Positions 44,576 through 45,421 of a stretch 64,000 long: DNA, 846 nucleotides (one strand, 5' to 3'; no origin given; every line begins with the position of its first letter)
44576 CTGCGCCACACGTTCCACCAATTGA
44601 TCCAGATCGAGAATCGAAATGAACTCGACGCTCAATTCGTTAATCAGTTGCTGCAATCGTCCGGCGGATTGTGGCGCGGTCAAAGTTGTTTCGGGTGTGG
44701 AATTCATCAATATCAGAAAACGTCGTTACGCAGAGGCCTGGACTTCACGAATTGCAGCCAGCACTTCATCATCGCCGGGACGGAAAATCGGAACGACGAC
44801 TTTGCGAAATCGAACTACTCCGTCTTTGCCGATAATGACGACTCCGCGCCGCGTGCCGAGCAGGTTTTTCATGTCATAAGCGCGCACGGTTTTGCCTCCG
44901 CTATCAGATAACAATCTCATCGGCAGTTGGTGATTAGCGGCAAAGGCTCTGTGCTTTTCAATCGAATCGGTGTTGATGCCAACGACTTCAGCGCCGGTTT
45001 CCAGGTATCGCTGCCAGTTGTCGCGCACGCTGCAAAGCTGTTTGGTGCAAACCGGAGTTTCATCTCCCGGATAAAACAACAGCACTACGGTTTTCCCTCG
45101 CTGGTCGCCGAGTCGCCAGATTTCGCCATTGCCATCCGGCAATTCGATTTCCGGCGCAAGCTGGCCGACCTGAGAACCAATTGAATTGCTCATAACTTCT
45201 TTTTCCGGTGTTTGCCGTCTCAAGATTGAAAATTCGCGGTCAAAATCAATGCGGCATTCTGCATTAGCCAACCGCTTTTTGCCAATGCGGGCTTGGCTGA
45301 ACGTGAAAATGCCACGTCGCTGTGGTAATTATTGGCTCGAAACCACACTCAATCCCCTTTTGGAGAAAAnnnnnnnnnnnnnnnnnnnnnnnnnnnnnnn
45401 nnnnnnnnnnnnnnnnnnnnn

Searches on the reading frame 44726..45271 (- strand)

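Call 4: search_protein_families(library=pfam, proteins=[window:44726-45271:-], max_evalue=0.01)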
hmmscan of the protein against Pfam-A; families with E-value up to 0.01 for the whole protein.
window:44726-45271:- (181 aa): 2 families
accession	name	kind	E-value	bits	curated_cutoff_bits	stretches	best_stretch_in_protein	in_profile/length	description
PF00578.27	AhpC-TSA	-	1.4e-35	122.4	26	1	35-155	1-123/124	AhpC/TSA family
PF08534.16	Redoxin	-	5.5e-22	78.6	26.6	1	34-162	1-137/148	Redoxin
